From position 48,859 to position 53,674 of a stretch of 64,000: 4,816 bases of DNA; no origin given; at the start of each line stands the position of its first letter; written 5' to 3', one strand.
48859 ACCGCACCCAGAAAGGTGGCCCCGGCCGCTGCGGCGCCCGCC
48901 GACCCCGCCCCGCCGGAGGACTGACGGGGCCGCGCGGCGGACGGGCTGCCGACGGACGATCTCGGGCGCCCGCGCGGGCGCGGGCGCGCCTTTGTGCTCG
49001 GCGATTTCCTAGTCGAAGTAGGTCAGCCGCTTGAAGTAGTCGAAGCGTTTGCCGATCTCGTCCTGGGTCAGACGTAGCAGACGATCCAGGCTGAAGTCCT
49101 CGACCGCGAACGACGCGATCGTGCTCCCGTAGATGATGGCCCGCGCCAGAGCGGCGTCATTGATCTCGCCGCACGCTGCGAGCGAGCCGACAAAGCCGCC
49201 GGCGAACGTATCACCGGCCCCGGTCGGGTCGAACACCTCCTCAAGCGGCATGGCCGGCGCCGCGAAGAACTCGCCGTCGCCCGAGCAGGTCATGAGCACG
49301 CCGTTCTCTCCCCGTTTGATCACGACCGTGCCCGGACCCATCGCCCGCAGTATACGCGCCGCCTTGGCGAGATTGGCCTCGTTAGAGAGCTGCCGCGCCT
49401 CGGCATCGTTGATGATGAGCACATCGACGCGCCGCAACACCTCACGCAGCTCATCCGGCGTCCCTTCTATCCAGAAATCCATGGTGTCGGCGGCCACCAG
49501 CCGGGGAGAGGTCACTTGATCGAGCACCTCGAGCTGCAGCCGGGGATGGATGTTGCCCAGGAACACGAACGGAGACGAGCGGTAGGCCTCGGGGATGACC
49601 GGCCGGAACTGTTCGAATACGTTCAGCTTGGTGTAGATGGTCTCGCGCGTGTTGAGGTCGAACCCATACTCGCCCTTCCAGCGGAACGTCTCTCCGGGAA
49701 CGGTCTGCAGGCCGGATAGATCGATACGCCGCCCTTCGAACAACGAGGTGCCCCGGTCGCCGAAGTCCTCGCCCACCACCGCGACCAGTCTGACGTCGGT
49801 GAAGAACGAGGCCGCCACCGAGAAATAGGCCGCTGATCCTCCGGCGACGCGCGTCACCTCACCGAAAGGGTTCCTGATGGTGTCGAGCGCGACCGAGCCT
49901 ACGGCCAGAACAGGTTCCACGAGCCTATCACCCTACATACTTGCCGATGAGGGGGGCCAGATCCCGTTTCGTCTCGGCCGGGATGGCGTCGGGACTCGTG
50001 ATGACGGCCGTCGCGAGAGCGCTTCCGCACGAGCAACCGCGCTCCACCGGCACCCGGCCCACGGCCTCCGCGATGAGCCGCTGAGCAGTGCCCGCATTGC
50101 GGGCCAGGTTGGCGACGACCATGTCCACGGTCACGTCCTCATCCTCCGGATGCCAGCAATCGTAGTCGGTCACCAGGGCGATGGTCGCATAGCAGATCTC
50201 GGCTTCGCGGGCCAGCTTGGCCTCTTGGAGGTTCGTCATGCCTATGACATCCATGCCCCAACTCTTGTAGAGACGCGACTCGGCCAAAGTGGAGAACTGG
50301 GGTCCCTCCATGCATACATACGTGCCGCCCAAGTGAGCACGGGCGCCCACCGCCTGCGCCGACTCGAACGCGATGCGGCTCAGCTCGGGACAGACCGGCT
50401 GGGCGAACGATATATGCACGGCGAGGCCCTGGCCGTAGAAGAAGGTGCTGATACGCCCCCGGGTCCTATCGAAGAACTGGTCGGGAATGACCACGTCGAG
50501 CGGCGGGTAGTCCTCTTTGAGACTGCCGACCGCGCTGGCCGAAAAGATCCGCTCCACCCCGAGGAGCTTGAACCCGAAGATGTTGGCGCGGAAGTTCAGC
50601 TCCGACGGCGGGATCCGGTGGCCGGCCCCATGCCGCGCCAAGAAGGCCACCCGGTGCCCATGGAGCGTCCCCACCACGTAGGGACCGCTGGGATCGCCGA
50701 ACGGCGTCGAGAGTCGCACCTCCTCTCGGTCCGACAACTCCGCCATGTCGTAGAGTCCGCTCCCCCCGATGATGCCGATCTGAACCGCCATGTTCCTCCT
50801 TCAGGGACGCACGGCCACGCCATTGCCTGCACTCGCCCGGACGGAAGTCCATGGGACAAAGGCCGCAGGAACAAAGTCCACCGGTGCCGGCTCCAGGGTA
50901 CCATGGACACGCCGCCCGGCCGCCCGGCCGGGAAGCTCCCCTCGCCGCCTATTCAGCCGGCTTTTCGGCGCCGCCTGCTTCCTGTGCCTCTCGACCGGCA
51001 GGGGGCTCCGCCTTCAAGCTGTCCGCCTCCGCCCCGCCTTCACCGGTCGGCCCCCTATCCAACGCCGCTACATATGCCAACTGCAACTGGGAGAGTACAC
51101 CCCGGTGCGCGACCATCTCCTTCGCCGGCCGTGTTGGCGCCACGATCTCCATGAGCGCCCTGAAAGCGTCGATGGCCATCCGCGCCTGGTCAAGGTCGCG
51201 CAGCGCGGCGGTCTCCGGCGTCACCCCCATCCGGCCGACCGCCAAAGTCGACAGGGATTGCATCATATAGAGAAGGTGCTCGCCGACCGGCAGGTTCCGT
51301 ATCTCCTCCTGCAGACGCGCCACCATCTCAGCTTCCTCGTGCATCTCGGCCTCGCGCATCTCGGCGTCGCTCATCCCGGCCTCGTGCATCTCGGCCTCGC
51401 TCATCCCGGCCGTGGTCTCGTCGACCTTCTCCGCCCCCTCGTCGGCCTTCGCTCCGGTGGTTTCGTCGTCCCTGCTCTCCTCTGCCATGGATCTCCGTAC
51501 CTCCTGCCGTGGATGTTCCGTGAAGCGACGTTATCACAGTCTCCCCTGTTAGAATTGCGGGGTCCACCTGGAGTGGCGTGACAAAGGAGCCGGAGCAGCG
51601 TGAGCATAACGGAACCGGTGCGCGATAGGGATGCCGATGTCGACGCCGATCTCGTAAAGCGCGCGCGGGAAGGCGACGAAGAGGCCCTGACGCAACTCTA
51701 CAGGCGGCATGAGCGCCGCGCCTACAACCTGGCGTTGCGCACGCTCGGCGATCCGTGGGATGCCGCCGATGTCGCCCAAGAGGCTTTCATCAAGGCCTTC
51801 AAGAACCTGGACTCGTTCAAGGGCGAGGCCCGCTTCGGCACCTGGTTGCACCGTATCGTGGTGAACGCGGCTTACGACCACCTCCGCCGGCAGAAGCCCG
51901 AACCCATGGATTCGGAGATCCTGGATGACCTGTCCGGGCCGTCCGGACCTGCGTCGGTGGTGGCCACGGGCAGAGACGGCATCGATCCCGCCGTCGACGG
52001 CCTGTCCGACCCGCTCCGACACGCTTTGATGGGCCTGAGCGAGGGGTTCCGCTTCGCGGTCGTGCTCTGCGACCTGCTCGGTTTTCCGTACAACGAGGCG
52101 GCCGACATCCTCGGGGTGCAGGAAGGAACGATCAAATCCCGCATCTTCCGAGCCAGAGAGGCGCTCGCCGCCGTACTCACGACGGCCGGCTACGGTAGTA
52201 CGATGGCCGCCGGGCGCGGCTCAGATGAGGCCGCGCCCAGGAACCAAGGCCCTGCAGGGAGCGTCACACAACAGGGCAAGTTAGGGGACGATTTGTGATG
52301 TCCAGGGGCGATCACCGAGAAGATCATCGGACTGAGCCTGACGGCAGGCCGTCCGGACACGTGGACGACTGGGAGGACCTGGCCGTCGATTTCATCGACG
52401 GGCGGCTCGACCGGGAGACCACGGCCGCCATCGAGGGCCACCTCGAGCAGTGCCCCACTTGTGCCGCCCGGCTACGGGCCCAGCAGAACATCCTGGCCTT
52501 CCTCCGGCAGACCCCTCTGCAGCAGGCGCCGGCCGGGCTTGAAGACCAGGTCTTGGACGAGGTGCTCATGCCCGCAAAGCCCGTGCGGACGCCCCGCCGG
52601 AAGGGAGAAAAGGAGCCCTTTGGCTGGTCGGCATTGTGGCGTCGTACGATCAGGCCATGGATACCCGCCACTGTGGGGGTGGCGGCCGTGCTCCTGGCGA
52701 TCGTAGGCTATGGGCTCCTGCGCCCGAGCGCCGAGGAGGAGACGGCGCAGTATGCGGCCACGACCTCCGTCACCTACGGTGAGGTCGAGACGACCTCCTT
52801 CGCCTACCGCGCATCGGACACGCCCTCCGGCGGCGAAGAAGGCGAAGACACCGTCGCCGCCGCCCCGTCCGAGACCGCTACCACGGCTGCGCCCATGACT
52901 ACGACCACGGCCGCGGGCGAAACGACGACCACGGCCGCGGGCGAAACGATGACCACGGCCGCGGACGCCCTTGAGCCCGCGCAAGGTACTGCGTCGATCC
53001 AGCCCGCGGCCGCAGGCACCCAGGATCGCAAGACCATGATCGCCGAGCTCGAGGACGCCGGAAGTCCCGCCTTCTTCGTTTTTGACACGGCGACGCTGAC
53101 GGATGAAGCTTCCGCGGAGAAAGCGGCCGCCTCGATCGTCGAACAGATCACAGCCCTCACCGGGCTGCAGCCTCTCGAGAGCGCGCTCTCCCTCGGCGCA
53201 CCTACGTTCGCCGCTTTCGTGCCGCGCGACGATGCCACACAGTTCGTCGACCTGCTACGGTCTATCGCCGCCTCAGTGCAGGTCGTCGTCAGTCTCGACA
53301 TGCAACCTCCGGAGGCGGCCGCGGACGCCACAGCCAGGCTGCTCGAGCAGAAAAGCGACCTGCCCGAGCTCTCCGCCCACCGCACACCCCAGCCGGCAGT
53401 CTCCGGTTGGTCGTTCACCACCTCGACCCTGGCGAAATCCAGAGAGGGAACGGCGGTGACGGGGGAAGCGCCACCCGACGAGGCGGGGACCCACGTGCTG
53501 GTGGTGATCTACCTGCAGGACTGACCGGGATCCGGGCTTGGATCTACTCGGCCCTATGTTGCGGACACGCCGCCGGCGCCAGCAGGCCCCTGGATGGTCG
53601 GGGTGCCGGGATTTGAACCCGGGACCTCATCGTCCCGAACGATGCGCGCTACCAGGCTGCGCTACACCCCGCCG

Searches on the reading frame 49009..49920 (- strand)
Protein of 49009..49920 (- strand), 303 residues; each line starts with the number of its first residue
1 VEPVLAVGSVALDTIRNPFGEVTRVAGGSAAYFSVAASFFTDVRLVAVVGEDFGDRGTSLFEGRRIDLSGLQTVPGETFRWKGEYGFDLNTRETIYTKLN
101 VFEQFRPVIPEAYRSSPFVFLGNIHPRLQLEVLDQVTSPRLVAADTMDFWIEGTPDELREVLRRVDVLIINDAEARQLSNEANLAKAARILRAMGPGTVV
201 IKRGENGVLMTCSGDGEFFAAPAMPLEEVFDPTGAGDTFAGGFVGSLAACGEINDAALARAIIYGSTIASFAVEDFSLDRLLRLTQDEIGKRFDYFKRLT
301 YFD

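Call 19: search_protein_families(library=pfam, proteins=[window:49009-49920:-], max_evalue=0.001)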
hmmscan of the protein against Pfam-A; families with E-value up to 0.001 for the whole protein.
window:49009-49920:- (303 aa): 2 families
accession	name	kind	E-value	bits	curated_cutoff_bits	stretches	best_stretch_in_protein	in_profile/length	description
PF00294.29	PfkB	-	4e-27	95.8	25.8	1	7-276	7-293/302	pfkB family carbohydrate kinase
PF08543.17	Phos_pyr_kin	-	9.4e-06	25.6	27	1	134-257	88-221/246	Phosphomethylpyrimidine kinase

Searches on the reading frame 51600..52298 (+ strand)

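Call 19: search_protein_families(library=pfam, proteins=[window:51600-52298:+], max_evalue=0.001)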
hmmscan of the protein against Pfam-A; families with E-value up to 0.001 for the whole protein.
window:51600-52298:+ (232 aa): 3 families
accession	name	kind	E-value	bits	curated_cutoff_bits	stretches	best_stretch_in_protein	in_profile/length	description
PF04542.20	Sigma70_r2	-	8e-22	77.3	24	1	33-99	1-69/71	Sigma-70 region 2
PF08281.18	Sigma70_r4_2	-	2.7e-12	46.6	25.7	1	138-189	3-54/54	Sigma-70, region 4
PF04545.22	Sigma70_r4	-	7.6e-06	25.8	24.1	1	142-189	1-48/50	Sigma-70, region 4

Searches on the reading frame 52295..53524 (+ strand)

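Call 3: search_protein_families(library=pfam, proteins=[window:52295-53524:+], max_evalue=0.01)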
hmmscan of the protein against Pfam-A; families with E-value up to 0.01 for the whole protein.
window:52295-53524:+ (409 aa): 1 family
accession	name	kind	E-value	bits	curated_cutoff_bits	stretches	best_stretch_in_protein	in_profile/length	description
PF13490.11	zf-HC2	-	8.1e-08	32.7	22.2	1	25-57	3-35/35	Putative zinc-finger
